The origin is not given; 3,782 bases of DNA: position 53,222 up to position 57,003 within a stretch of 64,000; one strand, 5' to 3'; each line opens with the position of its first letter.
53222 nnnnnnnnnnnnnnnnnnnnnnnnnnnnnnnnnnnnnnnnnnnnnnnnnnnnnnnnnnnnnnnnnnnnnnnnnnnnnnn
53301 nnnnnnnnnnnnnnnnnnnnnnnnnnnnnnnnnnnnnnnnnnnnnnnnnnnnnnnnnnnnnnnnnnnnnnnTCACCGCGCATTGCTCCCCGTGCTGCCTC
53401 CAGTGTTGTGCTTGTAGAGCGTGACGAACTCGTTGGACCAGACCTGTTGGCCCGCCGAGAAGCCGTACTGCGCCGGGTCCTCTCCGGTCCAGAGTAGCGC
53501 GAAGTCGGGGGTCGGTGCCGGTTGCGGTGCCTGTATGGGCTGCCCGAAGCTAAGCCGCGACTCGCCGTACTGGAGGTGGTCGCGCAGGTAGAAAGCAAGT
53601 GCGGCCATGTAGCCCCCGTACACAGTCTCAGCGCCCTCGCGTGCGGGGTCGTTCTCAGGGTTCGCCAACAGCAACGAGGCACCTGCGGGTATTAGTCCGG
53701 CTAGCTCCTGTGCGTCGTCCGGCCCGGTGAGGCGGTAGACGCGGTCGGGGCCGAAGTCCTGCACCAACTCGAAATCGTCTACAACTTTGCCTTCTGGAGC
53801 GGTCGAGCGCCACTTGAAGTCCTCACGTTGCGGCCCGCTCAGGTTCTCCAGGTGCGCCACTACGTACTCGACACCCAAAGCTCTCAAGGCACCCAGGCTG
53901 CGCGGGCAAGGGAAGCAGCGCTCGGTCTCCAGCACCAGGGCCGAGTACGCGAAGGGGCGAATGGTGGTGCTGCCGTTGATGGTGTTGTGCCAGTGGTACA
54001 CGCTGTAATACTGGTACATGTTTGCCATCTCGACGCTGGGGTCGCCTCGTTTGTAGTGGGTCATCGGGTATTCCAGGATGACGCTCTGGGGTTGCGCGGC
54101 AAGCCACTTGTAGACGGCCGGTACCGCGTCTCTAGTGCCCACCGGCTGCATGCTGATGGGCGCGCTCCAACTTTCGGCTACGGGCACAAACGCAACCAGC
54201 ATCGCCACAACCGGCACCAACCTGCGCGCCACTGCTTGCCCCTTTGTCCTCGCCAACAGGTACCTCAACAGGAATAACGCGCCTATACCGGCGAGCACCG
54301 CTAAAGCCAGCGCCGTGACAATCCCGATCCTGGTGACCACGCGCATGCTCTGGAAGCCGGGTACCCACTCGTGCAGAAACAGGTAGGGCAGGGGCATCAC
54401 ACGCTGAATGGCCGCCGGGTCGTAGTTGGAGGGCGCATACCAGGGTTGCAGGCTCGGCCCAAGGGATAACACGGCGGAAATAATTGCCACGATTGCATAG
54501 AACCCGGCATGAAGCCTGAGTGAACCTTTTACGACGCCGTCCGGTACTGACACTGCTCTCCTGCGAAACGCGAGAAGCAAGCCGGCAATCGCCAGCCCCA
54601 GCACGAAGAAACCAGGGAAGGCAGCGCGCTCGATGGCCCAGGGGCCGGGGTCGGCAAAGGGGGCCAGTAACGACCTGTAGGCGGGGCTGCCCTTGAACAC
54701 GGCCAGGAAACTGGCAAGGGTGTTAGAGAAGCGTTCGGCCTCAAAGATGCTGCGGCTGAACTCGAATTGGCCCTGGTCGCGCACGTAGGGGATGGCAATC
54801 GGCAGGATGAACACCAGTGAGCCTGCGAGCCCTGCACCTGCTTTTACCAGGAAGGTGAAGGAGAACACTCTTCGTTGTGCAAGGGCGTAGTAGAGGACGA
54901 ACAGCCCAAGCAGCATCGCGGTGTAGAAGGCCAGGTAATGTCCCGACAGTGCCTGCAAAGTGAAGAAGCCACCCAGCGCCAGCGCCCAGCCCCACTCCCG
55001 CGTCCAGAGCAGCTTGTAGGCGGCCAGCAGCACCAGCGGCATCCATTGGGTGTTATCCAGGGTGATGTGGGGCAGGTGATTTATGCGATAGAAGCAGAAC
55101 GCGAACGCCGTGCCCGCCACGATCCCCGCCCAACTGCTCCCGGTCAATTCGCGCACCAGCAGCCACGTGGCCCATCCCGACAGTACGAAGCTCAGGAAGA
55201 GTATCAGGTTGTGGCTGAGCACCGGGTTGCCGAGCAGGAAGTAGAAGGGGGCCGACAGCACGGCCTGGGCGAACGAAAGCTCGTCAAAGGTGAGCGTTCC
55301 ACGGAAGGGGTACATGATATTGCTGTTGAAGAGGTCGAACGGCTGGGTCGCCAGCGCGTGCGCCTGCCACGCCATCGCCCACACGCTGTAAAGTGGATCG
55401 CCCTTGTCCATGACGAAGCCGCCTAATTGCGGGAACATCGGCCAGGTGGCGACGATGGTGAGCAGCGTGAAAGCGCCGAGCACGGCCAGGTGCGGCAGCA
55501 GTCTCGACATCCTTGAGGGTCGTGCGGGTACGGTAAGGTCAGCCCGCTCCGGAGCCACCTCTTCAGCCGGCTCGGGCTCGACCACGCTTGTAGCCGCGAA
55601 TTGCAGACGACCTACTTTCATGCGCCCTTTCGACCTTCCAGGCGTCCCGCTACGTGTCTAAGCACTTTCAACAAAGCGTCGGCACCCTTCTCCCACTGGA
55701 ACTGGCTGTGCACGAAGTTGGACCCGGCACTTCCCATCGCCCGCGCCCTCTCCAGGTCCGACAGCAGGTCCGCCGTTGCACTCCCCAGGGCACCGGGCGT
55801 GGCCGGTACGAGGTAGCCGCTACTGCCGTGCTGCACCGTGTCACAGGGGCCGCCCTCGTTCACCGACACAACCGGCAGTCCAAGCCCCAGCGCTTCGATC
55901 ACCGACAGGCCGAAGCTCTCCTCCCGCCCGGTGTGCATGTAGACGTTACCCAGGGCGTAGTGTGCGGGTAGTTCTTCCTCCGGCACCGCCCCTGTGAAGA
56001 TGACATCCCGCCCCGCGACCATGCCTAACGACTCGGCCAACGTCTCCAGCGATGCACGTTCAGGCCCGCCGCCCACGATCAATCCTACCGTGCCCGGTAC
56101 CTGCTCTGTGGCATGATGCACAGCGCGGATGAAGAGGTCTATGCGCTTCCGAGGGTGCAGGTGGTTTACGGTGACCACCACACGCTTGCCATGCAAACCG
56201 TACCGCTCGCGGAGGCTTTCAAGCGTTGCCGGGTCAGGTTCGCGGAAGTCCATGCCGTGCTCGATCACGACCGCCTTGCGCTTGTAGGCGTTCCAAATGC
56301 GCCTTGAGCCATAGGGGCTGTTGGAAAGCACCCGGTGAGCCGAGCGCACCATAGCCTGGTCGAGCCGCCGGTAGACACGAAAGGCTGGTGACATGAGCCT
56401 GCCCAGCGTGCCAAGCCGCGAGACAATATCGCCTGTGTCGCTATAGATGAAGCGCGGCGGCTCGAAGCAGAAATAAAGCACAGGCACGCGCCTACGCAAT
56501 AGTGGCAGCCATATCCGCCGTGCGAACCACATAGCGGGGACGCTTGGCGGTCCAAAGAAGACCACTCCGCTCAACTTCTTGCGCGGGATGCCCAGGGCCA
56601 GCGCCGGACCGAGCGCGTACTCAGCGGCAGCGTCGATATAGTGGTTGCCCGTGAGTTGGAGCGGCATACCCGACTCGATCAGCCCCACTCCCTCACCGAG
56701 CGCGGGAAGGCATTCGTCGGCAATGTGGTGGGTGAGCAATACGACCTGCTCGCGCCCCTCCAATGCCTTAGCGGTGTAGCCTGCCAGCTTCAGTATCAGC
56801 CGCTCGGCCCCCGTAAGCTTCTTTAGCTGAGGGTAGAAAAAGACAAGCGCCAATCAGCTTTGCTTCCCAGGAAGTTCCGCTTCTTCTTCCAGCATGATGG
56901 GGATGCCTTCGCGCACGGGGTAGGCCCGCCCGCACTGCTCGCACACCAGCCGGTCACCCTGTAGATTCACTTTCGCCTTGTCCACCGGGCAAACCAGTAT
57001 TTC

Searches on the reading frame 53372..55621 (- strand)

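Call 65: search_protein_families(library=pfam, proteins=[window:53372-55621:-], max_evalue=0.00001)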
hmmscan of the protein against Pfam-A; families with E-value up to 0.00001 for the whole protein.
window:53372-55621:- (749 aa): 1 family
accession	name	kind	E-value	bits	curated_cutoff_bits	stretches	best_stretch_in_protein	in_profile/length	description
PF09586.16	YfhO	-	1.4e-06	27.4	28.5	1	138-288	93-247/835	Bacterial membrane protein YfhO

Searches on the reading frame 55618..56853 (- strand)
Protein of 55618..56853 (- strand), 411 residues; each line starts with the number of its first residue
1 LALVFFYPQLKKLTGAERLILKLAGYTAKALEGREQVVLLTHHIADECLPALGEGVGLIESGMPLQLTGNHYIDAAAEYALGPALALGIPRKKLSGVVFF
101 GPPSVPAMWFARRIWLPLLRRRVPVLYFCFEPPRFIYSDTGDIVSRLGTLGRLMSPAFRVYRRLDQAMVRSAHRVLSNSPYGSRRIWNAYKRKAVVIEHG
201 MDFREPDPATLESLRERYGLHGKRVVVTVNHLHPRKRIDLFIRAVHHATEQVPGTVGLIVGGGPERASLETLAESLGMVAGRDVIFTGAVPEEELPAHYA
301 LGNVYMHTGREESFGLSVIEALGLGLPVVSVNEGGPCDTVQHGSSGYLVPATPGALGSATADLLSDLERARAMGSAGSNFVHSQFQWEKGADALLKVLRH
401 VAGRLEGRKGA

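Call 65: search_protein_families(library=pfam, proteins=[window:55618-56853:-], max_evalue=0.00001)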
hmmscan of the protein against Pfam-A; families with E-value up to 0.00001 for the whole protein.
window:55618-56853:- (411 aa): 3 families
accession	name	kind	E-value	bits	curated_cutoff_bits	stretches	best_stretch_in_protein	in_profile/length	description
PF00534.26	Glycos_transf_1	-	5.3e-32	111.1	26.4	1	215-378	6-170/172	Glycosyl transferases group 1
PF13692.12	Glyco_trans_1_4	-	7.2e-26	91.6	27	1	224-366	2-142/142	Glycosyl transferases group 1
PF20706.3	GT4-conflict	-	2.1e-09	37.3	26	1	166-394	141-385/385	Family 4 Glycosyltransferase in conflict systems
